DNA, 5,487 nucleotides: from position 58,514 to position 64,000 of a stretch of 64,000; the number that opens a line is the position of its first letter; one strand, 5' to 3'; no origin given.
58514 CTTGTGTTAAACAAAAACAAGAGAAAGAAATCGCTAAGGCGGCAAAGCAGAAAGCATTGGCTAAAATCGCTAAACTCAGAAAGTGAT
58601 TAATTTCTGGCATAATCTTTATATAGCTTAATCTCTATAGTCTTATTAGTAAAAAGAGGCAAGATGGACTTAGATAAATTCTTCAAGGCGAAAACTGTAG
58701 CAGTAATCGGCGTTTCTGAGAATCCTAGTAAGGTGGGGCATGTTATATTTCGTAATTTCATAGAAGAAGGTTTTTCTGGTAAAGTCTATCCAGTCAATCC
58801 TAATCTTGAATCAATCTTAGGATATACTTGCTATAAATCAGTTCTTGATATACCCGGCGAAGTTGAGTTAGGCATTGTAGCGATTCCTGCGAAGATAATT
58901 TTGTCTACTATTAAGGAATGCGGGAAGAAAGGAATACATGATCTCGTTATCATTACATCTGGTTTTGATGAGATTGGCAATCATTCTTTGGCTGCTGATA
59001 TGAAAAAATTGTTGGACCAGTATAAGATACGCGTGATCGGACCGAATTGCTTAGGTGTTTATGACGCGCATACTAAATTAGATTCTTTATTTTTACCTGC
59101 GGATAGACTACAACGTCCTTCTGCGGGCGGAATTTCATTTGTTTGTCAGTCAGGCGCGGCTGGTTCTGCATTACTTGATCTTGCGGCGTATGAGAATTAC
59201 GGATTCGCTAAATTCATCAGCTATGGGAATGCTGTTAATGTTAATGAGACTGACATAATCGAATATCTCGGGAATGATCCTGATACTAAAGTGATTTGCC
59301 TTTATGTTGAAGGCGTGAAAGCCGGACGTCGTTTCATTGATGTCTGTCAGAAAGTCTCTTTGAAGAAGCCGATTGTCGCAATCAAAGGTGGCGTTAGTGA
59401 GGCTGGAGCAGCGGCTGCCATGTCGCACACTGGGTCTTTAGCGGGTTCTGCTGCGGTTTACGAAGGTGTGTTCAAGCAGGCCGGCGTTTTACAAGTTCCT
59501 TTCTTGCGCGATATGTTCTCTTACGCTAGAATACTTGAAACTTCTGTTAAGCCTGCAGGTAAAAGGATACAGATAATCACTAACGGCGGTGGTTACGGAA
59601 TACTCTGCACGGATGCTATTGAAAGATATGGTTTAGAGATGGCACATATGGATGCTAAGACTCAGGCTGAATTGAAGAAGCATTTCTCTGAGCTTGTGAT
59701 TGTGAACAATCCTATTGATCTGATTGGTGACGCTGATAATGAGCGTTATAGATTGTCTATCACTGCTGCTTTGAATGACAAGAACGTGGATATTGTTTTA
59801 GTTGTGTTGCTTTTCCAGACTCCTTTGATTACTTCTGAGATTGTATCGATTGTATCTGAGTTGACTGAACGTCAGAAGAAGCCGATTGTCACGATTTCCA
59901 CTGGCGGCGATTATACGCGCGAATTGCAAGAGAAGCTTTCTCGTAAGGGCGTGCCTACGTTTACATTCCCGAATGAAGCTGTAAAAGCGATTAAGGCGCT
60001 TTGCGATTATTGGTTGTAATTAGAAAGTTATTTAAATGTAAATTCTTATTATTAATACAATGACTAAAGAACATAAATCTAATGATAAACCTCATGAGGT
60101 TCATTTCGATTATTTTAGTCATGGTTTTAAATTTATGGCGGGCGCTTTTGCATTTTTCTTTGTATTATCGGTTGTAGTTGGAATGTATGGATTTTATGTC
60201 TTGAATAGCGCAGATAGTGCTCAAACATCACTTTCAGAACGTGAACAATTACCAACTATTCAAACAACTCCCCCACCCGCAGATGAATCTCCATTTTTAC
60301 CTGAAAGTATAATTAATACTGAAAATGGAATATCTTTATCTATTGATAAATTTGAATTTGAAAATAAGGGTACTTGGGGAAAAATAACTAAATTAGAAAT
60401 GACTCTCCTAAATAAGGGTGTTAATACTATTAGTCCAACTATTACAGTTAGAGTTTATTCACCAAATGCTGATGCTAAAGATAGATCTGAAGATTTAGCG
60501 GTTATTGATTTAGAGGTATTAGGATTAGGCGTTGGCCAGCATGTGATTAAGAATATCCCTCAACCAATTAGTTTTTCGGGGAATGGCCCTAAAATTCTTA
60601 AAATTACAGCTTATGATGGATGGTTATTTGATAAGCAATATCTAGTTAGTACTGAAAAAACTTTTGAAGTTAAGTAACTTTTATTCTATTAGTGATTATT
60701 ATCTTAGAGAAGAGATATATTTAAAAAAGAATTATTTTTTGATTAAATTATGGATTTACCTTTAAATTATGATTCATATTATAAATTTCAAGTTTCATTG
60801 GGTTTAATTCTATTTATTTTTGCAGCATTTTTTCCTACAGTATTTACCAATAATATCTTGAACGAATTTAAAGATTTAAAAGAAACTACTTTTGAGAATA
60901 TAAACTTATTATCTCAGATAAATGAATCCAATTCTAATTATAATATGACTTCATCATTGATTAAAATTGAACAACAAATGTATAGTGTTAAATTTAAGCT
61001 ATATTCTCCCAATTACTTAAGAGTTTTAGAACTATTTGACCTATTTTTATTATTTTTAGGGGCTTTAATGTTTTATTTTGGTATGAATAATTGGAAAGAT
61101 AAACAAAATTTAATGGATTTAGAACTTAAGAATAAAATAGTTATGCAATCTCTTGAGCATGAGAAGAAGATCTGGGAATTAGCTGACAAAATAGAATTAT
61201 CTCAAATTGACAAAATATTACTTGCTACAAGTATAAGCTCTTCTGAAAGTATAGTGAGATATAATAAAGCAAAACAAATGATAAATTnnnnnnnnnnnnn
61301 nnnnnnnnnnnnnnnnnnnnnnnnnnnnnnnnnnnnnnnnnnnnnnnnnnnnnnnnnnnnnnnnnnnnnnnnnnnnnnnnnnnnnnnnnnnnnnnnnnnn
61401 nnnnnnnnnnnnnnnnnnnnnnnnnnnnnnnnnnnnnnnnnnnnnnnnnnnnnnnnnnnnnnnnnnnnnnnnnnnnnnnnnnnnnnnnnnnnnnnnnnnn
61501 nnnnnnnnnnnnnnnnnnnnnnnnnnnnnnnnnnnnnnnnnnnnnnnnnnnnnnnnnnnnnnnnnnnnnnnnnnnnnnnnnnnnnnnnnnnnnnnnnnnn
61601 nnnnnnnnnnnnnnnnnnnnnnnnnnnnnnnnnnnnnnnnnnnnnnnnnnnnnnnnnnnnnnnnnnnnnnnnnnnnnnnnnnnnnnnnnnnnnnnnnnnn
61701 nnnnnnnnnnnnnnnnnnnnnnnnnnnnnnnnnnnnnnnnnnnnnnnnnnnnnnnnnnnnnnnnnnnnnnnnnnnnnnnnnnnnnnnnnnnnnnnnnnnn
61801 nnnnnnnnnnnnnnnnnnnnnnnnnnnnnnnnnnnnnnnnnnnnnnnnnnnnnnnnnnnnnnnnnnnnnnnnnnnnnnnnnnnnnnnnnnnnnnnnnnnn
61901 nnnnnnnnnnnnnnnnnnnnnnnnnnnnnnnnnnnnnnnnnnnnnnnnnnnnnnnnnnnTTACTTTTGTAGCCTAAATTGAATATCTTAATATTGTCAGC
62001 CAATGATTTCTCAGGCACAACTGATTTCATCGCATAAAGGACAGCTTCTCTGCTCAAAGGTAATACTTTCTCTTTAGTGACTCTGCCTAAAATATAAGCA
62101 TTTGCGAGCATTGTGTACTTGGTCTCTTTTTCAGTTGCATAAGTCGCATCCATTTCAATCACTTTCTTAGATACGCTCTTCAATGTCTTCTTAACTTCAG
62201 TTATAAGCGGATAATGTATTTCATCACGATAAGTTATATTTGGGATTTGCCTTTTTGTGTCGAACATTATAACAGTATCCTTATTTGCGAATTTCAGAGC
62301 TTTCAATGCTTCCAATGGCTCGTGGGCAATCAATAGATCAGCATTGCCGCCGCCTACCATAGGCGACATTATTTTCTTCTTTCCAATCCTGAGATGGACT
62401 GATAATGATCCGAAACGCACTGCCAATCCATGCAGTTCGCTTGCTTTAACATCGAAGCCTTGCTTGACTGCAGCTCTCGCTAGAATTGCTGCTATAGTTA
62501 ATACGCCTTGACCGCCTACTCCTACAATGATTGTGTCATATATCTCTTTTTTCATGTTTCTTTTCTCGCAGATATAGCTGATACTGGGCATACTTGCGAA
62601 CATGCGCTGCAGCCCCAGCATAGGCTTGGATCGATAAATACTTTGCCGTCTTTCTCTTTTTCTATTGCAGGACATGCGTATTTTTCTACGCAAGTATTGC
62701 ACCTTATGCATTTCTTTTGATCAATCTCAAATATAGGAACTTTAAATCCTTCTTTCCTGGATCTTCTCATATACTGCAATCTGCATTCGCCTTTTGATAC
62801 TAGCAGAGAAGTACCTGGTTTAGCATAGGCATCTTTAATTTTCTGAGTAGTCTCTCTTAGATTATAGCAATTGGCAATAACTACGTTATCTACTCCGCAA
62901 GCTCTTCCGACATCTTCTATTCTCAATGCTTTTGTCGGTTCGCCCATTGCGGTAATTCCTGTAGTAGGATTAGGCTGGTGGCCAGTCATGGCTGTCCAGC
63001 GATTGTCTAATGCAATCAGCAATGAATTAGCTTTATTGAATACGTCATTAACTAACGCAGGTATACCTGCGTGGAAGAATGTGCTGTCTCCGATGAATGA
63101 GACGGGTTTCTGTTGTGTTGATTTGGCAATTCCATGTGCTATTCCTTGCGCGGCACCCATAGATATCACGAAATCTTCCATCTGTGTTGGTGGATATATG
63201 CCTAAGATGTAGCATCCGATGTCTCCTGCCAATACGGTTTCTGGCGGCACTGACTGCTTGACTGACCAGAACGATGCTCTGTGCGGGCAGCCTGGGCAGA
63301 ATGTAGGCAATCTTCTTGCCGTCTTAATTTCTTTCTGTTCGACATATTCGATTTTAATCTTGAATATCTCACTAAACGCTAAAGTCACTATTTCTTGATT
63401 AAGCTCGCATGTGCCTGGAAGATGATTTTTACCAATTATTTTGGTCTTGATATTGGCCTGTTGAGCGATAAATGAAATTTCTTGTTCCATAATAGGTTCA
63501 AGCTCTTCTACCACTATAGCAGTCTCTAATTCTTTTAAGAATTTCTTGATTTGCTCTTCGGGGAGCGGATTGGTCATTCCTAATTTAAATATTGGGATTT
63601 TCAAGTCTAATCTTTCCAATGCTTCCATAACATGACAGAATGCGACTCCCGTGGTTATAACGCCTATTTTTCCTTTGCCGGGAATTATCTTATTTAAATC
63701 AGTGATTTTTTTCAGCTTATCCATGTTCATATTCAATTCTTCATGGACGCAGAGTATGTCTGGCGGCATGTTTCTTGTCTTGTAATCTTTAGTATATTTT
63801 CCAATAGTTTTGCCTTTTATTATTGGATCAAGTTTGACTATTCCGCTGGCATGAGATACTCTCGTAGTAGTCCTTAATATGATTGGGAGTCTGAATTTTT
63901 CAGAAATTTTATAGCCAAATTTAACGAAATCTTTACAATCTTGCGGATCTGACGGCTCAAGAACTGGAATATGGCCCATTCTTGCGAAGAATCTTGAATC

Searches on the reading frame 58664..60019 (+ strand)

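Call 102: search_protein_families(library=pfam, proteins=[window:58664-60019:+], max_evalue=0.0001)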
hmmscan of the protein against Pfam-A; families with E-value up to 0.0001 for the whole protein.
window:58664-60019:+ (451 aa): 4 families
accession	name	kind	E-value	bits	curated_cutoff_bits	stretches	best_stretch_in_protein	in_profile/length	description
PF13607.11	Succ_CoA_lig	-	2.9e-51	173.3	27.4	1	154-291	1-138/138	Succinyl-CoA ligase like flavodoxin domain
PF13380.12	CoA_binding_2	-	3.7e-24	85.8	22.8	1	10-133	1-114/116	CoA binding domain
PF02629.25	CoA_binding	-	1.2e-14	55.2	22.3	1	8-100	2-97/97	CoA binding domain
PF19045.5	Ligase_CoA_2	-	1.7e-09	38.3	23.7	1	303-443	2-147/162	Ligase-CoA domain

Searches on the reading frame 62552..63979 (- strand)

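Call 102: search_protein_families(library=pfam, proteins=[window:62552-63979:-], max_evalue=0.0001)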
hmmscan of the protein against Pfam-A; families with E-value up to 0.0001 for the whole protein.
window:62552-63979:- (475 aa): 7 families
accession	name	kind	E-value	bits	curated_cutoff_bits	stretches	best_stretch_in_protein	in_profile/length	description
PF02775.26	TPP_enzyme_C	-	2.5e-16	60.3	21.9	1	253-393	1-149/151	Thiamine pyrophosphate enzyme, C-terminal TPP binding domain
PF14697.11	Fer4_21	-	7e-09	36.1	35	1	418-469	2-57/59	4Fe-4S dicluster domain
PF00037.32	Fer4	-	1.2e-08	34.8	21.1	1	448-470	2-24/24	4Fe-4S binding domain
PF12797.12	Fer4_2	-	4.7e-08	32.9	24.5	0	416-438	2-22/22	4Fe-4S binding domain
PF13237.11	Fer4_10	-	2.1e-07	31.2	25.5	1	419-465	4-53/53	4Fe-4S dicluster domain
PF12838.12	Fer4_7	-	3.4e-06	27.9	27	1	423-468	1-52/52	4Fe-4S dicluster domain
PF12837.12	Fer4_6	-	5.2e-05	23.4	25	0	447-469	2-24/24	4Fe-4S binding domain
